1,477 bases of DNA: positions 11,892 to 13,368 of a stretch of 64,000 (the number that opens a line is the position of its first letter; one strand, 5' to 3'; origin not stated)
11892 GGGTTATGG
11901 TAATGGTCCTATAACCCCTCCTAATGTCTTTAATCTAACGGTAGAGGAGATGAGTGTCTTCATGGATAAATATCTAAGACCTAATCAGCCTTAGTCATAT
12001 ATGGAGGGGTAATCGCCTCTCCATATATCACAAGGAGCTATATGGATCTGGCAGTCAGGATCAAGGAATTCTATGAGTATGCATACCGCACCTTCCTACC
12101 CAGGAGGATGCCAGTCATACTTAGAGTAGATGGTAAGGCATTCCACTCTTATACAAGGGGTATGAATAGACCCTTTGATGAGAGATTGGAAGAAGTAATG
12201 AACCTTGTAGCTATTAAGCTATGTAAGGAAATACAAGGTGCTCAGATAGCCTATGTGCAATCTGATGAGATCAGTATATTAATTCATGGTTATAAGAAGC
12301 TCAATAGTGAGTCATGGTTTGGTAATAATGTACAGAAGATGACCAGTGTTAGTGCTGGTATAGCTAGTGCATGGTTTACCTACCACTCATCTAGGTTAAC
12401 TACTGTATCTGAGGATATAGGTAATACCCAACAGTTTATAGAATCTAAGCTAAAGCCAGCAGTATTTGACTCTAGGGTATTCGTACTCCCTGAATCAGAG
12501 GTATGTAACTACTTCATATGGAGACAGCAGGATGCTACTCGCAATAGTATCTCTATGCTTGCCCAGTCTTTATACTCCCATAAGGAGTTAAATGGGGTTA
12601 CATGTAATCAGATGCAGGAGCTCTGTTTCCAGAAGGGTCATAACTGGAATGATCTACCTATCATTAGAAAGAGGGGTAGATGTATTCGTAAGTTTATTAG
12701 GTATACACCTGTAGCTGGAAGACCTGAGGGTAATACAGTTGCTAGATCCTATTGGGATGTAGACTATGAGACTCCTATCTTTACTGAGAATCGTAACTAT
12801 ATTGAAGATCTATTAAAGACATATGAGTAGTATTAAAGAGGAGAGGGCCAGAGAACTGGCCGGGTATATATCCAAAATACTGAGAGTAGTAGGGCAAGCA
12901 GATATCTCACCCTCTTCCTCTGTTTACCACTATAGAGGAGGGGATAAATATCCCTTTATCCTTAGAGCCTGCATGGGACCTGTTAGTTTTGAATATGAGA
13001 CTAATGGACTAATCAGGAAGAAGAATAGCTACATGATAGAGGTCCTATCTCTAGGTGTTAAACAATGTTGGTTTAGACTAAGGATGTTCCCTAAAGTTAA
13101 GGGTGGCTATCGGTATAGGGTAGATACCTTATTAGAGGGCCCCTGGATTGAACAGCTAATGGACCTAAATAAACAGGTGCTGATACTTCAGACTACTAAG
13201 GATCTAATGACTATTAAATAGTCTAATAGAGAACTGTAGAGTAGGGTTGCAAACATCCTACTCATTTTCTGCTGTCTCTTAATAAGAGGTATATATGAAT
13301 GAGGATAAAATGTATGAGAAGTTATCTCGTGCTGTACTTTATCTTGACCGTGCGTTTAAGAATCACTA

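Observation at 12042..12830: Phage-encoded Thg1-like 3'-5' nucleotidyltransferase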

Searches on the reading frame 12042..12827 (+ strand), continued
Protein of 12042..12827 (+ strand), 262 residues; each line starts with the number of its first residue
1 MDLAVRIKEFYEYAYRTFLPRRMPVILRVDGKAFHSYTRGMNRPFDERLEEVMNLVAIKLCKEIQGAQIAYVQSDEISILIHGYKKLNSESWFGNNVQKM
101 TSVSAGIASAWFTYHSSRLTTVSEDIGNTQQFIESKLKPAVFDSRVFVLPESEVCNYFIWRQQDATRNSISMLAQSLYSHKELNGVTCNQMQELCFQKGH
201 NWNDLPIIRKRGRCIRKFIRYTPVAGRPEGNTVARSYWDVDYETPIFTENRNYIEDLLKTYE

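Call 21: find_related_loci(query=window:12042-12827:+, collection=viral_contigs, flank=10000)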
Query window:12042-12827:+ (262 aa) in viral_contigs; peptide patterns used: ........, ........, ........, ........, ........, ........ (x = any residue, [..] = any of these).
107 stretches matched a pattern; 104 encode a relative of the query (tblastn E <= 1e-3); the best 80 are kept; 80 distinct loci.
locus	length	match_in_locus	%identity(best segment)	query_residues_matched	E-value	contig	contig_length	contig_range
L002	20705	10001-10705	56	11-262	5e-88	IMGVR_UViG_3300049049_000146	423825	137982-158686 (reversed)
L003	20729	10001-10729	56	3-258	2e-87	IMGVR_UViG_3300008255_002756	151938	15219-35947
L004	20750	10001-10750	55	3-258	4e-86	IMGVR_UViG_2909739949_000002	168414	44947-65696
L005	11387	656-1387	53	3-259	3e-84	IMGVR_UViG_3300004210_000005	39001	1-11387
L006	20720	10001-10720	54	3-255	4e-83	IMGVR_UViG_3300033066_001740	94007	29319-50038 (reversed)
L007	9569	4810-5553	52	2-262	1e-81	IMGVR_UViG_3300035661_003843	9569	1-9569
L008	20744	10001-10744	52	2-262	1e-81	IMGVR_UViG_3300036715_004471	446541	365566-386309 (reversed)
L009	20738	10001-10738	50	6-260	1e-80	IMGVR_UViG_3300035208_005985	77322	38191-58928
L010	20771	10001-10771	49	3-262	8e-80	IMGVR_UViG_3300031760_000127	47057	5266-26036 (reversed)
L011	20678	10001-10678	51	3-262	2e-79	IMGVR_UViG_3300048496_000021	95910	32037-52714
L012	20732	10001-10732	49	3-262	8e-78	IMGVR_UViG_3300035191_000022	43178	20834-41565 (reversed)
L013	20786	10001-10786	46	3-258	2e-75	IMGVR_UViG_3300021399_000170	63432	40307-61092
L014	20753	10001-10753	48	3-259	1e-74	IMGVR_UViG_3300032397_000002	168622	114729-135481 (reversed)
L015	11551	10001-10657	51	1-260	2e-74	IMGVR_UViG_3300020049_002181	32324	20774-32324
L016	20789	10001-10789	47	3-256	4e-74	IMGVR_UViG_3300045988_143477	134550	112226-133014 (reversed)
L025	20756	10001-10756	48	3-259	2e-71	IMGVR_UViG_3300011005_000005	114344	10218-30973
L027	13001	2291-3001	45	1-258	1e-70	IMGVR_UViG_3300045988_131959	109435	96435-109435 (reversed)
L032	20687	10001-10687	48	31-258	4e-70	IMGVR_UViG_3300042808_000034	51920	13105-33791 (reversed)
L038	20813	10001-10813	46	6-258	3e-69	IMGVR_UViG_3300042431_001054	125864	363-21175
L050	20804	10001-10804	43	3-259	4e-65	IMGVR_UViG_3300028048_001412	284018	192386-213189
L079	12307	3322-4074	42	3-258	4e-57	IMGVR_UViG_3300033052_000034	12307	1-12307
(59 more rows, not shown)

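Call 45: search_protein_families(library=pfam, proteins=[L050:15665-16417:+, L003:12813-14708:+, L027:1086-1574:+, L038:14496-15008:+, L006:9385-9906:+, L032:12218-13234:+, L079:4431-5471:+, L003:9413-9973:+, L003:5864-7138:+, L025:10767-11786:+], max_evalue=0.001)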
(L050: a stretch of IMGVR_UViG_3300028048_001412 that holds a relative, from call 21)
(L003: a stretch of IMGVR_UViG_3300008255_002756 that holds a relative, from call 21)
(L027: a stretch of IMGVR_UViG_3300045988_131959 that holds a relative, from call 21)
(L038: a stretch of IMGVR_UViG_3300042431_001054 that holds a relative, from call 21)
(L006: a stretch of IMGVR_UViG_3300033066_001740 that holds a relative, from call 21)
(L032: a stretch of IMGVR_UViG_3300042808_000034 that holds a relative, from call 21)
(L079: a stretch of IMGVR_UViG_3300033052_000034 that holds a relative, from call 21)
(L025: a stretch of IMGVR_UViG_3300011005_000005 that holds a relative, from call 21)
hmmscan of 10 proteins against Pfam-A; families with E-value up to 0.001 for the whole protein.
L050:15665-16417:+ (251 aa): 1 family
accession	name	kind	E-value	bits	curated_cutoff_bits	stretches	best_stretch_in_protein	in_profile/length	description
PF21825.2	crAss001_48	-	9.9e-10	38.6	24.8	1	191-247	5-61/61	crAss001_48 related protein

L003:12813-14708:+ (632 aa): 6 families
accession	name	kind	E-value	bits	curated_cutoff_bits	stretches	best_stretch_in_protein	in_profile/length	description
PF01653.23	DNA_ligase_aden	-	2.5e-42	145.6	27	1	67-294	2-252/253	NAD-dependent DNA ligase adenylation domain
PF03120.22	DNA_ligase_OB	-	1.1e-22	80.1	32.9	1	299-369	2-72/79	NAD-dependent DNA ligase OB-fold domain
PF14520.12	HHH_5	-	1.2e-11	45.4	27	1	425-464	12-50/57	Helix-hairpin-helix domain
PF00533.33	BRCT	-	2.3e-06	28.2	21.3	1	558-629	5-76/78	BRCA1 C Terminus (BRCT) domain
PF12738.14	PTCB-BRCT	-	1.6e-05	25.2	22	1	563-622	2-59/63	twin BRCT domain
PF12826.13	HHH_2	-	0.00019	22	27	0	480-531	2-52/64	Helix-hairpin-helix motif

L027:1086-1574:+ (163 aa): 1 family
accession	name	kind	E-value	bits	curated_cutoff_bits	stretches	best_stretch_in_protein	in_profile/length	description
PF21377.3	MurD_N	-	0.00087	19.7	24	1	19-60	11-52/76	MurD N-terminal domain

L038:14496-15008:+ (171 aa): 0 families

L006:9385-9906:+ (174 aa): 1 family
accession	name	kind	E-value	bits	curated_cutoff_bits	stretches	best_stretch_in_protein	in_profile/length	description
PF01981.21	PTH2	-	3.3e-24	85.7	23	1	32-173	1-115/115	Peptidyl-tRNA hydrolase PTH2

L032:12218-13234:+ (339 aa): 5 families
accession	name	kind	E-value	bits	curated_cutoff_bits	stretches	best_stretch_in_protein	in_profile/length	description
PF13671.12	AAA_33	-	4.7e-16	59.8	27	1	42-174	1-143/143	AAA domain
PF08433.16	KTI12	-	1.2e-13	51.6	22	1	42-216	3-183/271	Chromatin associated protein KTI12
PF13238.12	AAA_18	-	3.7e-06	27.8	29.4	1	43-106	1-66/128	AAA domain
PF13207.12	AAA_17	-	4.3e-06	27.5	27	1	46-107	1-61/136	AAA domain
PF01966.28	HD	-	0.0003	21.5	22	1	211-302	4-89/116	HD domain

L079:4431-5471:+ (347 aa): 1 family
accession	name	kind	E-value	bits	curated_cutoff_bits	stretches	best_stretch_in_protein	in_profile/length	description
PF09414.15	RNA_ligase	-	6.2e-16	59.4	27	1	47-239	5-171/171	RNA ligase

L003:9413-9973:+ (187 aa): 0 families

L003:5864-7138:+ (425 aa): 8 families
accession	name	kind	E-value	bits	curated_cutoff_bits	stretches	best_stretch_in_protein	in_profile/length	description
PF24681.1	Kelch_KLHDC2_KLHL20_DRC7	-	4.9e-20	72.2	50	3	187-372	8-174/221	KLHDC2/KLHL20/DRC7 Kelch-repeats domain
PF24981.1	Beta-prop_ATRN-LZTR1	-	1.7e-11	44.3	50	1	190-275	1-81/289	Attractin/LZTR1 beta-propeller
PF13964.12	Kelch_6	-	2e-09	37.6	25.3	0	180-222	6-39/50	Kelch motif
PF01344.31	Kelch_1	-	6.5e-08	32.4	20.1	0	128-155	2-30/46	Kelch motif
PF24996.1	NANM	-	1.2e-07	31.4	45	0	87-154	58-133/350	N-acetylneuraminate epimerase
PF07646.21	Kelch_2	-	2.8e-06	27.4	21.3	0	226-259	1-31/48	Kelch motif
PF13418.12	Kelch_4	-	0.0001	22.6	21.6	0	231-249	6-25/49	Galactose oxidase, central domain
PF13854.13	Kelch_HCF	-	0.0008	19.2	113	0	123-249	13-144/345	Host cell factor, Kelch-repeats domain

L025:10767-11786:+ (340 aa): 2 families
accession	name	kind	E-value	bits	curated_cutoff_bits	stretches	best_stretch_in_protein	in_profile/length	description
PF10127.15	RlaP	-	6.7e-15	55.9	23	1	24-145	18-141/249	RNA repair pathway DNA polymerase beta family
PF01909.29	NTP_transf_2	-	0.0002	22.1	21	0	26-50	13-36/93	Nucleotidyltransferase domain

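Call 47: find_related_loci(query=window:12042-12827:+, collection=genome_contigs, flank=3000)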
Query window:12042-12827:+ (262 aa) in genome_contigs; peptide patterns used: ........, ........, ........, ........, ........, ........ (x = any residue, [..] = any of these).
33 stretches matched a pattern; 21 encode a relative of the query (tblastn E <= 1e-3); 21 distinct loci.
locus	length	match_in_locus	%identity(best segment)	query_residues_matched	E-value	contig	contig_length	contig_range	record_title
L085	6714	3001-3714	51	1-262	4e-80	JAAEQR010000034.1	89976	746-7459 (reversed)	MAG: PVC group bacterium isolate Gpa_23 GpaG_CONTIG518073, whole genome shotgun sequence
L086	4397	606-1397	49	3-258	7e-79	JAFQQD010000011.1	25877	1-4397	MAG: Clostridia bacterium isolate RGIG2049 Goat_Colon-2__c86669, whole genome shotgun sequence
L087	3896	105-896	49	3-258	3e-78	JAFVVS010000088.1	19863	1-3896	MAG: Alistipes sp. isolate RGIG5438 Sheep_Colon-5__c519398, whole genome shotgun sequence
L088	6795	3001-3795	47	3-258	1e-74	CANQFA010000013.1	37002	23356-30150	MAG: uncultured Clostridia bacterium isolate Lapin-002__bin116 genome assembly, contig: Lapin-002__NODE_1461_length_3700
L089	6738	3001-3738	47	3-255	1e-74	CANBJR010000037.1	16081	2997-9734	MAG TPA_asm: uncultured Clostridia bacterium isolate SRR16632754_bin.1_metawrap_v1.3_MAG genome assembly, contig: NODE.7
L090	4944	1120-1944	49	2-257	3e-72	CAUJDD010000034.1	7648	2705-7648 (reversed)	MAG: Bacteroidota bacterium isolate KLAP122 genome assembly, contig: KLAP122_9399, whole genome shotgun sequence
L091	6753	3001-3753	45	16-256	2e-71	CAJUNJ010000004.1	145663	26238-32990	MAG TPA_asm: uncultured Christensenellaceae bacterium isolate MGBC152987 genome assembly, contig: MGBC152987.4, whole ge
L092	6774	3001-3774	45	11-258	1e-71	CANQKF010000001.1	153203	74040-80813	MAG: uncultured Clostridia bacterium isolate Lapin-027__bin2 genome assembly, contig: Lapin-027__NODE_42_length_153203_c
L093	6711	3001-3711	51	6-217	9e-71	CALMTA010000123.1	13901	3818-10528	MAG TPA_asm: uncultured Neisseriaceae bacterium isolate SRR2107211_bin.77_CONCOCT_v1.1_MAG genome assembly, contig: ERZ7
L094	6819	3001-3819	45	3-258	4e-73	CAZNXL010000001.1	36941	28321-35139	MAG TPA_asm: uncultured Dorea sp. isolate SRP222994_co1_48 genome assembly, contig: NODE_2000_length_36941_cov_5.617145,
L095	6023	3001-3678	47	3-241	1e-59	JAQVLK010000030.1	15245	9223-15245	MAG: Candidatus Gracilibacteria bacterium isolate STF1_108 NODE_10636_length_15245_cov_4.309763_Sandtown_F1, whole genom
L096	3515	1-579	48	44-258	4e-57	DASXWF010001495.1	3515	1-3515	MAG TPA_asm: Polyangiaceae bacterium isolate SMAG_U4764 k141_114239, whole genome shotgun sequence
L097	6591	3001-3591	45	1-217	9e-56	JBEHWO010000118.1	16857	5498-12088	MAG: Vulcanimicrobiota bacterium isolate ER2 k141_39071_length_16857_cov_7.9981, whole genome shotgun sequence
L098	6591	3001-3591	46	1-217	2e-55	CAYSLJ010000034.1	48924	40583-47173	MAG TPA_asm: uncultured Synergistia bacterium isolate SRP239243_co1_332 genome assembly, contig: NODE_866_length_48924_c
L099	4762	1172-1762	45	1-217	4e-55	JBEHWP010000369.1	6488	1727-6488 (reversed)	MAG: Vulcanimicrobiota bacterium isolate ER1 k141_73074_length_6488_cov_6.0000, whole genome shotgun sequence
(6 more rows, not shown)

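Call 55: predict_structure(alignment_id=A1)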
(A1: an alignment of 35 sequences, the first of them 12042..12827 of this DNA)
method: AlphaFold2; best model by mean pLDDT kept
length: 262 residues; sequences in the alignment: 35
mean_pLDDT: 90.3   pTM: 0.88
mean pLDDT of the five models: 90.3, 90.0, 89.5, 89.2, 87.3
residues with pLDDT >= 90: 181; 70-90: 66; 50-70: 15; < 50: 0
segments of 3 or more residues with pLDDT < 50: none
pLDDT, mean of each block of 10 residues (from residue 1): 85 79 91 83 92 97 95 95 72 89 97 92 64 83 94 96 96 96 96 97 95 96 88 94 96 93 63
secondary structure, 60 per line:
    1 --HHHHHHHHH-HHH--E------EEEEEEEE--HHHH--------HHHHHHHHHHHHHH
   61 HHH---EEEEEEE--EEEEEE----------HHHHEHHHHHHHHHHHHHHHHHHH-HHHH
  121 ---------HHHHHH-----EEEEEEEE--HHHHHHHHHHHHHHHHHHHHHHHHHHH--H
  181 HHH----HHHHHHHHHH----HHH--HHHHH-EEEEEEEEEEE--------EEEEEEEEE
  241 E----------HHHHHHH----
elements in order: H3-11 E25-32 H35-38 H47-63 E67-73 E76-81 H92-95 H97-115 H117-120 H130-135 E141-148 H151-177 H180-183 H188-197 H207-211 E213-223 E232-241 H252-258

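Call 57: fold_search(model_id=the predicted structure, library=pdb)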
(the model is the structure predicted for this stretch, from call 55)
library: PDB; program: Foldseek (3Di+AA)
matches with E <= 10: 382; with E <= 0.001: 32
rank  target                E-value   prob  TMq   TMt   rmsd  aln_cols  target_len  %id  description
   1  4kgm_C                2.3e-27  1.00  0.82  0.93   2.2       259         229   44  Bacterial tRNA(HIS) Guanylyltransferase (Thg1)-Like Protein in complex with ATP (released 2013-08-14)
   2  4kgm_B                3.7e-27  1.00  0.81  0.93   3.3       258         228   44  Bacterial tRNA(HIS) Guanylyltransferase (Thg1)-Like Protein in complex with ATP (released 2013-08-14)
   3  4kgm_A                5.0e-27  1.00  0.82  0.94   2.7       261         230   44  Bacterial tRNA(HIS) Guanylyltransferase (Thg1)-Like Protein in complex with ATP (released 2013-08-14)
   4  4kgm_D                1.1e-26  1.00  0.79  0.92   2.5       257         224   43  Bacterial tRNA(HIS) Guanylyltransferase (Thg1)-Like Protein in complex with ATP (released 2013-08-14)
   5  4kgk_D                2.2e-25  1.00  0.74  0.91   3.1       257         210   43  Bacterial tRNA(HIS) Guanylyltransferase (Thg1)-Like Protein in complex with GTP (released 2013-08-14)
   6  4kgk_B                5.3e-25  1.00  0.77  0.91   2.9       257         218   44  Bacterial tRNA(HIS) Guanylyltransferase (Thg1)-Like Protein in complex with GTP (released 2013-08-14)
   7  4kgk_C                1.2e-24  1.00  0.73  0.92   3.2       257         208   41  Bacterial tRNA(HIS) Guanylyltransferase (Thg1)-Like Protein in complex with GTP (released 2013-08-14)
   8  4kgk_A                2.3e-24  1.00  0.75  0.92   2.9       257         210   42  Bacterial tRNA(HIS) Guanylyltransferase (Thg1)-Like Protein in complex with GTP (released 2013-08-14)
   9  3wbz_E                1.5e-15  1.00  0.72  0.70   7.2       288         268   22  Crystal structure of C. albicans tRNA(His) guanylyltransferase (Thg1) with ATP (released 2013-12-18)
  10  3wbz_D                2.2e-15  1.00  0.69  0.68   7.8       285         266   21  Crystal structure of C. albicans tRNA(His) guanylyltransferase (Thg1) with ATP (released 2013-12-18)
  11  3otc_A                2.6e-15  1.00  0.67  0.67   5.9       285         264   21  Crystal structure of human tRNAHis guanylyltransferase (Thg1)- Native II (released 2010-11-17)
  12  3wbz_A                2.9e-15  1.00  0.68  0.73   6.1       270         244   22  Crystal structure of C. albicans tRNA(His) guanylyltransferase (Thg1) with ATP (released 2013-12-18)
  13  3wbz_H                4.6e-15  1.00  0.69  0.70   6.3       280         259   21  Crystal structure of C. albicans tRNA(His) guanylyltransferase (Thg1) with ATP (released 2013-12-18)
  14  5axk_B                4.9e-15  1.00  0.73  0.80   3.0       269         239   26  Crystal structure of Thg1 like protein (TLP) (released 2016-08-03)
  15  3wbz_C                5.2e-15  1.00  0.71  0.70   7.1       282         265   22  Crystal structure of C. albicans tRNA(His) guanylyltransferase (Thg1) with ATP (released 2013-12-18)
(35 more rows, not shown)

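Call 59: search_protein_families(library=padloc, proteins=[window:12042-12827:+], max_evalue=0.01)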
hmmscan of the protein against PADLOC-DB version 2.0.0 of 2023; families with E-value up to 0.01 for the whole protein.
window:12042-12827:+ (262 aa): 0 families

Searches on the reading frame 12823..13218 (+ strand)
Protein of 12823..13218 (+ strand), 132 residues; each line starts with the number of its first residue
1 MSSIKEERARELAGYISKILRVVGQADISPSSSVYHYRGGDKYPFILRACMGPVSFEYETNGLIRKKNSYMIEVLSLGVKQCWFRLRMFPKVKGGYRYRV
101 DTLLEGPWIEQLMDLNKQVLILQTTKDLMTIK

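Call 16: search_protein_families(library=pfam, proteins=[window:12823-13218:+], max_evalue=0.001)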
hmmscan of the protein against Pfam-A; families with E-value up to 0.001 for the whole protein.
window:12823-13218:+ (132 aa): 0 families

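Call 59: search_protein_families(library=padloc, proteins=[window:12823-13218:+], max_evalue=0.01)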
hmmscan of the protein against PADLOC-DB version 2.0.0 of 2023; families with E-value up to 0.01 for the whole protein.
window:12823-13218:+ (132 aa): 0 families

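Call 60: search_protein_families(library=phrogs, proteins=[window:12823-13218:+], max_evalue=0.001)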
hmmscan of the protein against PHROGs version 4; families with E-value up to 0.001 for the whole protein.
window:12823-13218:+ (132 aa): 0 families
